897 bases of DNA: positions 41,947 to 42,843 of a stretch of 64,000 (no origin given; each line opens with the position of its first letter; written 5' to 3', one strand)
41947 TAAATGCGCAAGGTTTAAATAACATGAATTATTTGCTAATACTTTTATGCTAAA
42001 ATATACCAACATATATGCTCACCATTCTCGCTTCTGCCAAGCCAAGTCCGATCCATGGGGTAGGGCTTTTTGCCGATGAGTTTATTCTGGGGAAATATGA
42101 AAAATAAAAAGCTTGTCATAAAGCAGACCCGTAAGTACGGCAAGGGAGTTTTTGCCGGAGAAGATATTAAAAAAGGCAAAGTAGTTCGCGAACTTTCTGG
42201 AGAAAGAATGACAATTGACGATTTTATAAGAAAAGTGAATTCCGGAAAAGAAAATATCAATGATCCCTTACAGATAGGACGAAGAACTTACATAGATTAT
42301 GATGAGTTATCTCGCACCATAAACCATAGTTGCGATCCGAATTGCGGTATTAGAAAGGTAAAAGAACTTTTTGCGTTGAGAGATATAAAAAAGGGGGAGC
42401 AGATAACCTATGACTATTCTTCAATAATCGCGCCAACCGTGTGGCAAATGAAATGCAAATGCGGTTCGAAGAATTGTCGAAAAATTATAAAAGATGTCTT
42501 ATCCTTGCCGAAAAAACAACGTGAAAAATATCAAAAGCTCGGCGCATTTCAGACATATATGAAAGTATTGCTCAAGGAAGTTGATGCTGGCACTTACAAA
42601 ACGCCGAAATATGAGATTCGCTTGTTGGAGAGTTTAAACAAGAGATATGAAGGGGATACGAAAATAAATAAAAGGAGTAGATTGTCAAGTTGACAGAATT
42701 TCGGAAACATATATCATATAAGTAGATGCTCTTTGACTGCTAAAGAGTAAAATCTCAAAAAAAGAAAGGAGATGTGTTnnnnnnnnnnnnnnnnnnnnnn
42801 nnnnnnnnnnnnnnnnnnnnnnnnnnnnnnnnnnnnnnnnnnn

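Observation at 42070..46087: Putative RiPP locus: SET-domain protein, radical SAM/SPASM maturase, unannotated Cys-rich precursor, prolyl oligopeptidase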

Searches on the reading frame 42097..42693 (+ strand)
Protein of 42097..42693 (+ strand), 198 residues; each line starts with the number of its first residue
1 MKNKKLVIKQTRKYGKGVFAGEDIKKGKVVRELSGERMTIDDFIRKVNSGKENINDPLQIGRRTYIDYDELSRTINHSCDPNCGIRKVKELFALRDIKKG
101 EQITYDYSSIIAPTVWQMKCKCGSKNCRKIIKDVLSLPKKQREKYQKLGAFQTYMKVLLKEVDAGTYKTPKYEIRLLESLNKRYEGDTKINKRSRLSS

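Call 3: search_protein_families(library=pfam, proteins=[window:42097-42693:+], max_evalue=0.01)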
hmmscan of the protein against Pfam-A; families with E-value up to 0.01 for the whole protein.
window:42097-42693:+ (198 aa): 1 family
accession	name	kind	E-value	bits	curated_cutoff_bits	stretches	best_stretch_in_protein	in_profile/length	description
PF00856.33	SET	-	4.1e-17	63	22.4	1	15-108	1-105/105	SET domain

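Call 4: search_protein_families(library=ncbifam, proteins=[window:42097-42693:+], max_evalue=0.01)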
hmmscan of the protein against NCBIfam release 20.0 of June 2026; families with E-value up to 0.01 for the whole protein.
window:42097-42693:+ (198 aa): 1 family
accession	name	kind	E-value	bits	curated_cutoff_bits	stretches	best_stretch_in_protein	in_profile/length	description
NF043024.1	T4SS_AnkI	equivalog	8.3e-05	21.5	550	1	13-108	33-140/439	Dot/Icm T4SS effector AnkI/LegAS4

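Call 52: find_homologous_proteins(query=window:42097-42693:+, max_evalue=1e-10)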
Query window:42097-42693:+ (198 aa): 1004 proteins with E <= 1e-10 among 1443 candidates; the best 120 are listed.
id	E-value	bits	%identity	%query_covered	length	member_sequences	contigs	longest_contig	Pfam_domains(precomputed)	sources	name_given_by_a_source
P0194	3.8e-113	394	93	95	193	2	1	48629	PF00856.34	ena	-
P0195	1.4e-80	288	72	91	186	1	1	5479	PF00856.34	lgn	-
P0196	2.0e-78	281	66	91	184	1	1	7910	PF00856.34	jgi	-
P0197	4.9e-78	279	72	91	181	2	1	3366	PF00856.34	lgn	-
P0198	8.1e-78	279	70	90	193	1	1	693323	PF00856.34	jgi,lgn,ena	-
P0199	1.4e-77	278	69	91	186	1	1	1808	PF00856.34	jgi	jgi:uncharacterized protein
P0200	4.4e-77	276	66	90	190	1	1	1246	PF00856.34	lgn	-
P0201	6.4e-77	276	66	90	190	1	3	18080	PF00856.34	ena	-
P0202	1.5e-76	274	70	90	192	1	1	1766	PF00856.34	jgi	-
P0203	1.6e-76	274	68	89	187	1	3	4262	PF00856.34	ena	-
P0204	1.8e-76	274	64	95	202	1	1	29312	PF00856.34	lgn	-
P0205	5.3e-76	273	64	90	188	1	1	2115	PF00856.34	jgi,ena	-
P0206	5.7e-76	273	65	94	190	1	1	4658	PF00856.34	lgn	-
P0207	6.4e-76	272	70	90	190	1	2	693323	PF00856.34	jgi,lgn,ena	-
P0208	7.4e-76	272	64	91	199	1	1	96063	PF00856.34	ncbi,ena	-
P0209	9.6e-76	272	70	90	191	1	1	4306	PF00856.34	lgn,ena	-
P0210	3.1e-75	270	70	90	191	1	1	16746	PF00856.34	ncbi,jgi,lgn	ncbi:MAG: SET domain-containing protein-lysine N-methyltransferase [Candidatus Paceibacterota bacter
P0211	6.1e-75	269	67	89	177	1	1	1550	PF00856.34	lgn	-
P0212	8.2e-75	269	66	91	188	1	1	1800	PF00856.34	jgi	jgi:uncharacterized protein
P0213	8.9e-75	269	62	94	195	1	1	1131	PF00856.34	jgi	jgi:hypothetical protein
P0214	1.1e-74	268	70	87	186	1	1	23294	PF00856.34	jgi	-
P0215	1.5e-73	265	64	91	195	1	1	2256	PF00856.34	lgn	-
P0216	1.6e-73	265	63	91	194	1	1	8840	PF00856.34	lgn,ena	-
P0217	1.8e-73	264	67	89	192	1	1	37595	PF00856.34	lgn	-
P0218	2.3e-73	264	64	89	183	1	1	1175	PF00856.34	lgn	-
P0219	4.1e-73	263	64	89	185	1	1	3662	PF00856.34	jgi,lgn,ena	-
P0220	8.0e-73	262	66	91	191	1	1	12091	PF00856.34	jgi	-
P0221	9.5e-73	262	66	89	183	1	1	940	PF00856.34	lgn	-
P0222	9.9e-73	262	65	90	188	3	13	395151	PF00856.34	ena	-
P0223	1.2e-72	262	66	92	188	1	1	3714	PF00856.34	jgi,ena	-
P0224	1.3e-72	262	65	90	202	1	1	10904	PF00856.34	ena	-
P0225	2.4e-72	261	61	91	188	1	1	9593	PF00856.34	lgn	-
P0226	2.6e-72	261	68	86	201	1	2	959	PF00856.34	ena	-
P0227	4.1e-72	260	65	89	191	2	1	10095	PF00856.34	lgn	-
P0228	4.7e-72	260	61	88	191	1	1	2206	PF00856.34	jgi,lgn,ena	-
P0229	6.3e-72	259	61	93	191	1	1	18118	PF00856.34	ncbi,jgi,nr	ncbi:MAG: SET domain-containing protein-lysine N-methyltransferase [Verrucomicrobia bacterium]|jgi:h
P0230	7.0e-72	259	63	90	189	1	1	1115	PF00856.34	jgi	-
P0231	7.3e-72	259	61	93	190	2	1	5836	PF00856.34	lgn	-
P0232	1.0e-71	259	65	86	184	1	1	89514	PF00856.34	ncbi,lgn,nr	ncbi:MAG: SET domain-containing protein-lysine N-methyltransferase [Candidatus Nomurabacteria bacter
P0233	1.4e-71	258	63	94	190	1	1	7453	PF00856.34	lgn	-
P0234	2.8e-71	257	60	95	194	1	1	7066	PF00856.34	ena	-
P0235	3.5e-71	257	64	91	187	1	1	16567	PF00856.34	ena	-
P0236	3.8e-71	257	65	89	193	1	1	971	PF00856.34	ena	-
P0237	5.0e-71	256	64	90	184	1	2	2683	PF00856.34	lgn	-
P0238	8.6e-71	256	64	90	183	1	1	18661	PF00856.34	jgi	jgi:hypothetical protein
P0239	1.1e-70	255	63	90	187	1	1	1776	PF00856.34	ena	-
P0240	1.4e-70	255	64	89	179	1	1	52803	PF00856.34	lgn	-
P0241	2.3e-70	254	64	89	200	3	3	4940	PF00856.34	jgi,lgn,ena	-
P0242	2.3e-70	254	63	91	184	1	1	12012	PF00856.34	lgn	-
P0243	2.6e-70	254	61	93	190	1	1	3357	PF00856.34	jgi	jgi:SET domain-containing protein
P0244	5.8e-70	253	64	91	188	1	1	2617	PF00856.34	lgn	-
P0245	8.9e-70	252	61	89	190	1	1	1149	PF00856.34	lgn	-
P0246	3.7e-69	250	61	92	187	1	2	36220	PF00856.34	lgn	-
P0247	4.3e-69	250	63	91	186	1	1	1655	PF00856.34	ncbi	-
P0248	1.3e-68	249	64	91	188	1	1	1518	PF00856.34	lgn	-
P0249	1.6e-68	248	61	93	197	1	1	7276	PF00856.34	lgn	-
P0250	2.3e-68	248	60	91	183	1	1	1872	PF00856.34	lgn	-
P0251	2.9e-68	247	64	89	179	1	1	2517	PF00856.34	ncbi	-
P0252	4.1e-68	247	60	92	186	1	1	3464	PF00856.34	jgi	jgi:hypothetical protein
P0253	5.0e-68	247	60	91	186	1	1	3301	PF00856.34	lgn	-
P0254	5.2e-68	247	64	85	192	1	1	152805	PF00856.34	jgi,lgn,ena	-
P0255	6.3e-68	246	60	91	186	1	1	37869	PF00856.34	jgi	jgi:uncharacterized protein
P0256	6.4e-68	246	62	87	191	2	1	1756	PF00856.34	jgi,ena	-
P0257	8.4e-68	246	62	89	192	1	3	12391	PF00856.34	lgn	-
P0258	1.3e-67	245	62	90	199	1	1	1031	PF00856.34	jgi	jgi:uncharacterized protein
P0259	1.4e-67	245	59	89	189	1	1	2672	PF00856.34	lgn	-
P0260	1.5e-67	245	63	91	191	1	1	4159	PF00856.34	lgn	-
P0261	1.6e-67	245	60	88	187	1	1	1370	PF00856.34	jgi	jgi:SET domain-containing protein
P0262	2.3e-67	245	62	90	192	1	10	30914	PF00856.34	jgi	jgi:uncharacterized protein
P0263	2.9e-67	244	58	90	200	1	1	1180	PF00856.34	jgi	jgi:uncharacterized protein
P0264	3.0e-67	244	60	87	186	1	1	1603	PF00856.34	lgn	-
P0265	4.1e-67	244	60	90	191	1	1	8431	PF00856.34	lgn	-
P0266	5.5e-67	243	63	85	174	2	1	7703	PF00856.34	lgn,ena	-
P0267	6.3e-67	243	63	85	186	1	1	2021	PF00856.34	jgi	-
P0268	1.4e-66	242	61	88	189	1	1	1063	PF00856.34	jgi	jgi:hypothetical protein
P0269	1.9e-66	242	57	90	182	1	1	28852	PF00856.34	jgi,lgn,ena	-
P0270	2.1e-66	241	57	92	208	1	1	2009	PF00856.34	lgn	-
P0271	2.1e-66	241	62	91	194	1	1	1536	PF00856.34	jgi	jgi:hypothetical protein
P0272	4.2e-66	240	60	89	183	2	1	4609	PF00856.34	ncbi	-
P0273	5.4e-66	240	59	90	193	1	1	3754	PF00856.34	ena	-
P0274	6.3e-66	240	60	90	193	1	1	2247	PF00856.34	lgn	-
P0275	6.8e-66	240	58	90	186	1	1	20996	PF00856.34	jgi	jgi:hypothetical protein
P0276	7.3e-66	240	60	90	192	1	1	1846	PF00856.34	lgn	-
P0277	9.2e-66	239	56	90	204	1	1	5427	PF00856.34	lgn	-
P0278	1.1e-65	239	62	90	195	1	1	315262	PF00856.34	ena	-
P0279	1.2e-65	239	61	89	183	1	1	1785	PF00856.34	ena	-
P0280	1.3e-65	239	58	93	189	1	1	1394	PF00856.34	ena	-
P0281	2.2e-65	238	54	96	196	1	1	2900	PF00856.34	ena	-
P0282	2.2e-65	238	55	93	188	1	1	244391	PF00856.34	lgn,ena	-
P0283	5.9e-65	237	58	91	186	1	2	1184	PF00856.34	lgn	-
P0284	8.5e-65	236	58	91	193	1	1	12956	PF00856.34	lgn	-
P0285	1.1e-64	236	56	90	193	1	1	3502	PF00856.34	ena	-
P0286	1.1e-64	236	58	90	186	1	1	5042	PF00856.34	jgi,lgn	-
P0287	1.8e-64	235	57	90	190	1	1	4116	PF00856.34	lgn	-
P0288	5.9e-64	233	56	90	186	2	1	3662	PF00856.34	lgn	-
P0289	7.7e-64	233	60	89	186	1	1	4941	PF00856.34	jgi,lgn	jgi:hypothetical protein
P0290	8.9e-64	233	56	90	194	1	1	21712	PF00856.34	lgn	-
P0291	2.0e-63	232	57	91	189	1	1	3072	PF00856.34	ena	-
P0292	3.1e-63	231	57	94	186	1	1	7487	PF00856.34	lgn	-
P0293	7.7e-63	230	57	89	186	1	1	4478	PF00856.34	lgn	-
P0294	1.9e-62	228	55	89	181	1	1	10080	PF00856.34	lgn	-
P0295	2.2e-62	228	57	92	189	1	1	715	PF00856.34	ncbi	-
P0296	2.5e-62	228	57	90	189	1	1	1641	PF00856.34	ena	-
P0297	2.6e-62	228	57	92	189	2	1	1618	PF00856.34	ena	-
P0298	7.6e-62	226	57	92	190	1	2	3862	PF00856.34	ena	-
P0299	1.6e-61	225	56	86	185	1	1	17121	PF00856.34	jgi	jgi:uncharacterized protein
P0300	1.6e-61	225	71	74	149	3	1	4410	PF00856.34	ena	-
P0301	2.3e-61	225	57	90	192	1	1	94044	PF00856.34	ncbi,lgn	-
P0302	3.8e-61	224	56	89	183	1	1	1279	PF00856.34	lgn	-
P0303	5.6e-61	224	58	88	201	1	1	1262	PF00856.34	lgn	-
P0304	8.0e-61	223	57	91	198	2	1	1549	PF00856.34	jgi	jgi:SET domain-containing protein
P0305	3.1e-60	221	55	91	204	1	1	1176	PF00856.34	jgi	jgi:uncharacterized protein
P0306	5.1e-60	221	57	87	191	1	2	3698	PF00856.34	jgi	jgi:SET domain-containing protein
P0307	8.5e-60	220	55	93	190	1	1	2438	PF00856.34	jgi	jgi:uncharacterized protein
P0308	1.4e-59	219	56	90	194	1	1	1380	PF00856.34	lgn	-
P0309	3.7e-59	218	54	90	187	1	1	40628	PF00856.34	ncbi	-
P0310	3.9e-59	218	57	89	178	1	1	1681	PF00856.34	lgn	-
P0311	7.0e-59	217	57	88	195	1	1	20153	PF00856.34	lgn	-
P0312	2.4e-58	215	72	69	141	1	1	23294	PF00856.34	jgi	-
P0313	3.1e-58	215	65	71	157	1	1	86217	PF00856.34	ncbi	-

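Call 53: find_encoding_contigs(protein=P0194, flank=7000, max_places=2)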
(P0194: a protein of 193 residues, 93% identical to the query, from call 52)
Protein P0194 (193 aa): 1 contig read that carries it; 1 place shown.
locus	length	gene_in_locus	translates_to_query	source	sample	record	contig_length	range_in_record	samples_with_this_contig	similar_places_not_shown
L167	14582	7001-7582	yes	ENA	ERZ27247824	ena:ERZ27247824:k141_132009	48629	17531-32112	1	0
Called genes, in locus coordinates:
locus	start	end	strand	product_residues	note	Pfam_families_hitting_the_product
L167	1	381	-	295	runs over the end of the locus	-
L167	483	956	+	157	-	PF03449:GreA_GreB_N, PF01272:GreA_GreB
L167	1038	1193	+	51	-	-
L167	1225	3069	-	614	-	PF05448:AXE1 (faint), PF20434:BD-FAE (faint), PF12146:Hydrolase_4 (faint), PF00326:Peptidase_S9, PF00561:Abhydrolase_1 (faint), PF01738:DLH (faint)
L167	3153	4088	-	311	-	PF08443:RimK (faint)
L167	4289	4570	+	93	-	-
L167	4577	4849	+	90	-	PF15738:YafQ_toxin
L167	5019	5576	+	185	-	-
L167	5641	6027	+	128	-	-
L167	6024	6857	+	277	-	-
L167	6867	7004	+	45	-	-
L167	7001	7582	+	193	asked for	PF00856:SET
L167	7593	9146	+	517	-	PF00925:GTP_cyclohydro2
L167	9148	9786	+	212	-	PF01928:CYTH (weak)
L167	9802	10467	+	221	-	PF00702:Hydrolase, PF06888:Put_Phosphatase (weak), PF12710:HAD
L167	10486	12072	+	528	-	PF00512:HisKA (faint), PF02518:HATPase_c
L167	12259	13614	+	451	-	PF04055:Radical_SAM, PF13353:Fer4_12, PF13186:SPASM (weak)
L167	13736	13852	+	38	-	-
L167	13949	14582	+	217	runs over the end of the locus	PF13485:Peptidase_MA_2 (faint)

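Call 54: find_encoding_contigs(protein=P0198, flank=6000, max_places=2)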
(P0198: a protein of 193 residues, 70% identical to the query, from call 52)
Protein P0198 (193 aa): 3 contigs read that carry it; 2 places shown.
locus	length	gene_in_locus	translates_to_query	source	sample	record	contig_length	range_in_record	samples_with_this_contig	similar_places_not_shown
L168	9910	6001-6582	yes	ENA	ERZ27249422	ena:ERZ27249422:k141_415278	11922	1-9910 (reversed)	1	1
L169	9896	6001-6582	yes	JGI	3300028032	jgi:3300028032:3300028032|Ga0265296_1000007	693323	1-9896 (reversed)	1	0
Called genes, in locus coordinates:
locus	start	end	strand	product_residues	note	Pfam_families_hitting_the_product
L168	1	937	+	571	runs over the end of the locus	PF00282:Pyridoxal_deC (weak)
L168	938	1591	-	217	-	PF12804:NTP_transf_3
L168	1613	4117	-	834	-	PF00133:tRNA-synt_1, PF09334:tRNA-synt_1g, PF13603:tRNA-synt_1_2, PF00133:tRNA-synt_1, PF08264:Anticodon_1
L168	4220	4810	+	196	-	-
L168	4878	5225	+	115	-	-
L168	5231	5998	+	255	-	-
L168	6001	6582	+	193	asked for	PF00856:SET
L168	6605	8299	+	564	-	PF02518:HATPase_c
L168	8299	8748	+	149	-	-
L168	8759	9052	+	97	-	PF06163:DUF977 (weak), PF22168:DIP2311-like_C (weak), PF13412:HTH_24 (weak), PF08220:HTH_DeoR (weak)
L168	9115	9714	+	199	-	PF08279:HTH_11 (faint), PF13412:HTH_24 (weak)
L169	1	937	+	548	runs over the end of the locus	PF00282:Pyridoxal_deC (weak)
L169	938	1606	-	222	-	PF00483:NTP_transferase (faint), PF12804:NTP_transf_3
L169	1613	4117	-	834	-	PF00133:tRNA-synt_1, PF09334:tRNA-synt_1g, PF13603:tRNA-synt_1_2, PF00133:tRNA-synt_1, PF08264:Anticodon_1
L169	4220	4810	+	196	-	-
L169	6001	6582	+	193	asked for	PF00856:SET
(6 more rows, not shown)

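Call 55: find_encoding_contigs(protein=P0208, flank=6000, max_places=2)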
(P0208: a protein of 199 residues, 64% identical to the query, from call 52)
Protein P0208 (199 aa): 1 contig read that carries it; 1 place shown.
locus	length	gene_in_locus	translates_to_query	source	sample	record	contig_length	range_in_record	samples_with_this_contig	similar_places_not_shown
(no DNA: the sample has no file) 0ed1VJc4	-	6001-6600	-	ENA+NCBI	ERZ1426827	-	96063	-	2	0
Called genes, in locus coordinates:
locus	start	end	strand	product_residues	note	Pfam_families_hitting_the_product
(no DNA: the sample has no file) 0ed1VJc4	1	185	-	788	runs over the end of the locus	PF12895:ANAPC3 (faint), PF14559:TPR_19 (faint), PF07719:TPR_2 (faint), PF13181:TPR_8 (faint), PF13371:TPR_9 (faint), PF13428:TPR_14 (faint), PF23914:TPR_CcmH_CycH, PF13414:TPR_11 (weak), +4 more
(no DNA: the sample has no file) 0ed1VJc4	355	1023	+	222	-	-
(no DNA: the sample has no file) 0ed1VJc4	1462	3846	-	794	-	PF03477:ATP-cone, PF17975:RNR_Alpha, PF21995:RNR-II_ins_dom (weak), PF02867:Ribonuc_red_lgC (faint)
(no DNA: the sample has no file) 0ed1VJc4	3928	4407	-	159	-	PF02643:DUF192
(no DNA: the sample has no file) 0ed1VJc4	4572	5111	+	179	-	-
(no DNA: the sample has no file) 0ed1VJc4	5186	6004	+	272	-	-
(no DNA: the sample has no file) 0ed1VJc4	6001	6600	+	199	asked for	PF00856:SET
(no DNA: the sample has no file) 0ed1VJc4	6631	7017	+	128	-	-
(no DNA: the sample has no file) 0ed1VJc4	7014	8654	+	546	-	PF02518:HATPase_c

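Call 67: search_solved_structures(query=window:42097-42693:+, max_evalue=0.001)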
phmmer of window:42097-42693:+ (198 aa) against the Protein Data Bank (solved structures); distinct sequences matched with E-value up to 0.001: 76 (the best 60 are shown).
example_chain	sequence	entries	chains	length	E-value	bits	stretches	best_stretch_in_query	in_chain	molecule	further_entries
7bre_B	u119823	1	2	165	5.4e-13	52.4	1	9-131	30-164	Histone-lysine N-methyltransferase 2B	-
7w67_C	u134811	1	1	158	1.4e-12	51.1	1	10-131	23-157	Histone-lysine N-methyltransferase 2A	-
7u5v_A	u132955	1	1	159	1.4e-12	51.1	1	13-131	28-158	Histone-lysine N-methyltransferase 2A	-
7w6a_C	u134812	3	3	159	1.5e-12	51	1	10-131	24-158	Histone-lysine N-methyltransferase 2A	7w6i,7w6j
5f5e_A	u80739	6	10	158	1.9e-12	50.7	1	10-131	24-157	Histone-lysine N-methyltransferase 2A | Histone-lysine N-methyltransferase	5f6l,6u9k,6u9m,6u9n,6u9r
2w5y_A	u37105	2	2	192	2.8e-12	50.1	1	10-131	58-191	HISTONE-LYSINE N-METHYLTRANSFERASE HRX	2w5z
6kiu_K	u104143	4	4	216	4.3e-12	49.5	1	11-131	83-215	Histone-lysine N-methyltransferase 2A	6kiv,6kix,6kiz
6pwv_C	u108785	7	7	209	4.4e-12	49.5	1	11-131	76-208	Histone-lysine N-methyltransferase 2A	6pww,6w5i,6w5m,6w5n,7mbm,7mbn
7ud5_K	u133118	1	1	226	4.7e-12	49.4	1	11-131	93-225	cDNA FLJ56846, highly similar to Zinc finger protein HRX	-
4ynp_A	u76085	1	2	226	5.3e-12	49.2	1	13-131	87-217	Histone-lysine N-methyltransferase ASH1L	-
4ypu_A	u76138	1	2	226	9.4e-12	48.4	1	13-131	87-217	Histone-lysine N-methyltransferase ASH1L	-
3ope_A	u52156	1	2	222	1.2e-11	48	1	13-131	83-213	Probable histone-lysine N-methyltransferase ASH1L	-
4ynm_A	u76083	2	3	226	1.3e-11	47.9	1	13-131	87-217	Histone-lysine N-methyltransferase ASH1L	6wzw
6ago_A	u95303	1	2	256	1.9e-11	47.4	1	13-131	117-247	Histone-lysine N-methyltransferase ASH1L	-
6ine_A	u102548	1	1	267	2.1e-11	47.3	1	13-131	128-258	Histone-lysine N-methyltransferase ASH1L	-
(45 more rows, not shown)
